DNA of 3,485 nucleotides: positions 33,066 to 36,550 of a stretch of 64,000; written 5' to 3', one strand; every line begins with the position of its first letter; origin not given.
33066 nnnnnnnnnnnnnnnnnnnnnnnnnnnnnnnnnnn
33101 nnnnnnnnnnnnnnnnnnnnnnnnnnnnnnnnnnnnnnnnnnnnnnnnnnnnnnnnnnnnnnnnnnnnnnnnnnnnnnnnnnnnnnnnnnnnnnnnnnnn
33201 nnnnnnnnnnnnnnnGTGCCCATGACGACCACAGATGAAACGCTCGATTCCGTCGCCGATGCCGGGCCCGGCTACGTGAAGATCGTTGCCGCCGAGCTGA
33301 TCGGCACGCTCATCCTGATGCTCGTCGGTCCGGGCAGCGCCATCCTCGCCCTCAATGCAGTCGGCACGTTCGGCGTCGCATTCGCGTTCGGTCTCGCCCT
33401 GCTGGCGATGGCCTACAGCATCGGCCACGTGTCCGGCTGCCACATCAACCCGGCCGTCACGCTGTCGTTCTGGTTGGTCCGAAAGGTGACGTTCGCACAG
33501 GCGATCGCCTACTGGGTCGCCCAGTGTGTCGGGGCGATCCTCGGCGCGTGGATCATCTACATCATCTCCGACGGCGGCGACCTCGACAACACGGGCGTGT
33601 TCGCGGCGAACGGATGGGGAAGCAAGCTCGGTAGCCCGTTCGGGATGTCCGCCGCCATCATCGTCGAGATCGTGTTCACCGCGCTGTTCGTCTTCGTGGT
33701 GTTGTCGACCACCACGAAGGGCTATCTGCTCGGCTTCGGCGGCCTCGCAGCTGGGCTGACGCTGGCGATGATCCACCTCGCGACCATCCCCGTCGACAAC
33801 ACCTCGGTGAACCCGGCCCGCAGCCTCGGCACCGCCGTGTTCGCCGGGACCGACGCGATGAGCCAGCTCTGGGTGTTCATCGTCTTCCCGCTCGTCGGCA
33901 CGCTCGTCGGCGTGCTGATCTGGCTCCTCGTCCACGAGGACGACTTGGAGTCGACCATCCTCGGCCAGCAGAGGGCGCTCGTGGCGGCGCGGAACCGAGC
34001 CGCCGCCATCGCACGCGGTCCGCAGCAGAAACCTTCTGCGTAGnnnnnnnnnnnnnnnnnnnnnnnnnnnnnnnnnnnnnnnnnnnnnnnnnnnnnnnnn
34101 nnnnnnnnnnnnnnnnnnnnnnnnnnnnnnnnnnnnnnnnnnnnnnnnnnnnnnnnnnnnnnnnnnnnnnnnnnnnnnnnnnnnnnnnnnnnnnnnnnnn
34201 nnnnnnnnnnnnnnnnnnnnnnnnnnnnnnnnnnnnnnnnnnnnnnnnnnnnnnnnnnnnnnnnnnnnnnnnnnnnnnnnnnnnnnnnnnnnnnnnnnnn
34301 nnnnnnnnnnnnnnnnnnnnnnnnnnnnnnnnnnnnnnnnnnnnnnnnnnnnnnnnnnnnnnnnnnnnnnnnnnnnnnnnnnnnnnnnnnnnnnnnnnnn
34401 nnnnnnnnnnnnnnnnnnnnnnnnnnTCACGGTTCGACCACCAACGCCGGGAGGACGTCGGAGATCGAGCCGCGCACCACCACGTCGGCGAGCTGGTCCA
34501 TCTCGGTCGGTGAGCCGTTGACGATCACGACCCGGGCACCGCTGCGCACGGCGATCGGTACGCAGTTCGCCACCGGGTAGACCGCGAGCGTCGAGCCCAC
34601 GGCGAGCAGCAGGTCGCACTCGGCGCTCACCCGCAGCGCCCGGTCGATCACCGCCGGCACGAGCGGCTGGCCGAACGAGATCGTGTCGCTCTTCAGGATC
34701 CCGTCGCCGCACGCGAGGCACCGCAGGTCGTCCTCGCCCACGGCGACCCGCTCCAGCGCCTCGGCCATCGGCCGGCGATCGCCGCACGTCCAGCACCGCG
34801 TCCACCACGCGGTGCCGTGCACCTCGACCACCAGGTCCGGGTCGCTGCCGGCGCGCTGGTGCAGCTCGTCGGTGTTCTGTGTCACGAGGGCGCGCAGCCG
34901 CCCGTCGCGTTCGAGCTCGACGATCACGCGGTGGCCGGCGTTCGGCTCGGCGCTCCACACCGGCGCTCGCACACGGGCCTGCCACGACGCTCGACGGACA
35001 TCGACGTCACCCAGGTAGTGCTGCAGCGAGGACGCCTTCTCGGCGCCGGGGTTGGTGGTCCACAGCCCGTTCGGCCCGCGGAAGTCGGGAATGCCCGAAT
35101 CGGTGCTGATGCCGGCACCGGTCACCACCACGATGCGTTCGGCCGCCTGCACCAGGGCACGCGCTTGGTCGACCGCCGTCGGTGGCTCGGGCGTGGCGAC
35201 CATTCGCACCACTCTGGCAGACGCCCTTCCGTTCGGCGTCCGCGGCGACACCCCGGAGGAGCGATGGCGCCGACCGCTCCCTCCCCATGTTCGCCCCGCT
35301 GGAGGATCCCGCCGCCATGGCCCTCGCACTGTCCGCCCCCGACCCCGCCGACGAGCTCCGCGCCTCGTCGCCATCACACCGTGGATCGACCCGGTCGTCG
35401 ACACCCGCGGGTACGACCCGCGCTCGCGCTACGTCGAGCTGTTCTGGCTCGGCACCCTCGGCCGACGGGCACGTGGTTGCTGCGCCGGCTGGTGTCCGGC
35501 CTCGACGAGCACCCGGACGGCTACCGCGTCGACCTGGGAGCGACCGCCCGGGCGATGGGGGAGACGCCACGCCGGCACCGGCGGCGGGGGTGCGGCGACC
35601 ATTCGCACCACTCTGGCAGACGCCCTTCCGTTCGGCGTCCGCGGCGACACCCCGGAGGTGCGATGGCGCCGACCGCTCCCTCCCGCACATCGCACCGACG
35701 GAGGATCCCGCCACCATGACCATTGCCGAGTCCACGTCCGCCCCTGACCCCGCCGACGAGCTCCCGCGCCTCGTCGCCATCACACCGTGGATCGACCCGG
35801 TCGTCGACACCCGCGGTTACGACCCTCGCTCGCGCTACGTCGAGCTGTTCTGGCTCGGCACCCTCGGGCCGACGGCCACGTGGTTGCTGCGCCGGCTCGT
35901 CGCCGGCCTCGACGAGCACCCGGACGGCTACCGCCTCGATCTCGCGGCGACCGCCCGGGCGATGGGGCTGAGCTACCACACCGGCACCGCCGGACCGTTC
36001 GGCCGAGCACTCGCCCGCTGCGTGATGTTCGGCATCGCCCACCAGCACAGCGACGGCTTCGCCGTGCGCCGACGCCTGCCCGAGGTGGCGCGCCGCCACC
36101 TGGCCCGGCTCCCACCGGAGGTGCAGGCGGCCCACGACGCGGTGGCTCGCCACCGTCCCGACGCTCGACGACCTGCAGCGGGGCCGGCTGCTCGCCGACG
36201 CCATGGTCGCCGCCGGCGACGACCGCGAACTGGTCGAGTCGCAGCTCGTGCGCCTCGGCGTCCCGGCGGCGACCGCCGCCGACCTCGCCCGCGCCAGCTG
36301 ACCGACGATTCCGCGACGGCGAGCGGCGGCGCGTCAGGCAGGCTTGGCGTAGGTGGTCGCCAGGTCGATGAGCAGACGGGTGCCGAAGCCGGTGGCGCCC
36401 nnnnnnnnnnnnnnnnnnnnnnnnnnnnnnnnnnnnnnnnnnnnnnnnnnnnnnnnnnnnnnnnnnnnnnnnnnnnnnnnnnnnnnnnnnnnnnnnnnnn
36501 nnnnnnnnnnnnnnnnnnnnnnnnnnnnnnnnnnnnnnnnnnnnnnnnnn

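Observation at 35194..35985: Degenerate ~395-bp tandem duplication that starts on the cobB start codon and duplicates the 5' end of the downstream gene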

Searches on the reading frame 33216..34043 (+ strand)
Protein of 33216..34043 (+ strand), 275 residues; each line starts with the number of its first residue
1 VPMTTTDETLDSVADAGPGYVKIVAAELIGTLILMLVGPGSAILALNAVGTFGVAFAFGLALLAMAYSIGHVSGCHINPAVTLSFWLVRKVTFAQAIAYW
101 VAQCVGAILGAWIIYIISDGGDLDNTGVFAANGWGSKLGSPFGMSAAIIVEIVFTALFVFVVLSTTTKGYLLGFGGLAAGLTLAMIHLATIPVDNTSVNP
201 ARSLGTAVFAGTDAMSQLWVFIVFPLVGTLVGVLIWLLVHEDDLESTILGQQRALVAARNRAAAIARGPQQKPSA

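Call 19: find_encoding_contigs(protein=window:33216-34043:+, flank=10000, max_places=10)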
Protein window:33216-34043:+ (275 aa): no gene with exactly this product is on record in the collection.

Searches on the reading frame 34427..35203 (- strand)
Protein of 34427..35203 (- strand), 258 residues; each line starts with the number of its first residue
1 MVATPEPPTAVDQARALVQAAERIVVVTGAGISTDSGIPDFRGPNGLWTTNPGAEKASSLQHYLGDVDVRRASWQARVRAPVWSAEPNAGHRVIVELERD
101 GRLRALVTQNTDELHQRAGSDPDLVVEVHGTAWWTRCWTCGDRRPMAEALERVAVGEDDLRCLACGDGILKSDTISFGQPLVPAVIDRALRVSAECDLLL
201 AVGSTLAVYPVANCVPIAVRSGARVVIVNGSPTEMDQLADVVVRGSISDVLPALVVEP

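Call 10: search_protein_families(library=pfam, proteins=[window:34427-35203:-], max_evalue=0.01)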
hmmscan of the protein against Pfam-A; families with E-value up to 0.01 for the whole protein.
window:34427-35203:- (258 aa): 2 families
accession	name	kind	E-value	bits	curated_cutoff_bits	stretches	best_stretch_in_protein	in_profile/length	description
PF02146.23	SIR2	-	1.6e-36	126.4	24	1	29-210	1-180/180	Sir2 family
PF00205.28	TPP_enzyme_M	-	8.6e-06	25.9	30.4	1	189-254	71-137/137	Thiamine pyrophosphate enzyme, central domain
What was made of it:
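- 34427..35203 (-): Sir2-family NAD-dependent deacylase gene (CobB-like), 258 aa, intact. Its first 3 codons lie inside unit 1. Pfam PF02146 E 1.6e-36 (call 10).
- On Sir2 / CobB protein deacylases (left-hand gene): PF02146 126 bits against a cut-off of 24 (call 10).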

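Call 11: search_protein_families(library=ncbifam, proteins=[window:34427-35203:-], max_evalue=0.01)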
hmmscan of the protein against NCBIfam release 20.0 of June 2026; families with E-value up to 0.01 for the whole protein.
window:34427-35203:- (258 aa): 8 families
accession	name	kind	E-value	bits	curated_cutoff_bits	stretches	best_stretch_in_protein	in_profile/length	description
NF040867.1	prot_deacyl_CobB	equivalog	4.8e-64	215.9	320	1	15-255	4-239/242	NAD-dependent protein deacetylase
NF001753.0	PRK00481.1-3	subfamily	2.1e-63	213.6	243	1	11-255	3-244/252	NAD-dependent protein deacylase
NF010736.0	PRK14138.1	equivalog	5.6e-45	153.5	395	1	17-245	7-228/244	NAD-dependent deacetylase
NF001754.0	PRK00481.1-4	equivalog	3.3e-44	150.8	252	1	11-253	5-239/244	NAD-dependent protein deacylase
NF001752.0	PRK00481.1-1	equivalog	5e-43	147.4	221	1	12-253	5-238/242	NAD-dependent protein deacylase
NF003738.0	PRK05333.1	equivalog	1.2e-42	145.8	305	2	8-151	13-152/295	NAD-dependent protein deacetylase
NF001755.0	PRK00481.1-5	equivalog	5.8e-26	91.1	318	1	18-255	37-266/278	Sir2 family NAD+-dependent deacetylase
NF006524.0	PRK08978.1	equivalog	0.0088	14.4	738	0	193-255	260-322/548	acetolactate synthase 2 catalytic subunit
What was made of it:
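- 34427..35203 (-): NCBIfam CobB models score 216 bits, below the equivalog cut-offs (call 11).
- On Sir2 / CobB protein deacylases (left-hand gene): The NCBIfam CobB equivalog scores 216 bits against a cut-off of 320, so the gene is called Sir2-family or CobB-like only (call 11).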

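Call 18: find_encoding_contigs(protein=window:34427-35203:-, flank=10000, max_places=10)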
Protein window:34427-35203:- (258 aa): no gene with exactly this product is on record in the collection.
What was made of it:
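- No independent assembly of this strain was found (calls 18, 19).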

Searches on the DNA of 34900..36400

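Call 7: search_rna_families(source=window, start=34900, end=36400, threshold=evalue, max_evalue=1)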
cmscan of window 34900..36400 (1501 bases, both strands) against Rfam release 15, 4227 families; matches with E-value up to 1: 1.
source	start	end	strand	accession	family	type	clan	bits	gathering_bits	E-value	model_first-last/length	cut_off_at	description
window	35871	35954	+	RF02464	Ms_AS-4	Gene; sRNA;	-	29.2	50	0.035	1-82/82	no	Actinobacteria sRNA Ms_AS-4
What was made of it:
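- Tried and rejected: The only hit is a sub-threshold Ms_AS-4 match (29 bits against 50, call 7).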
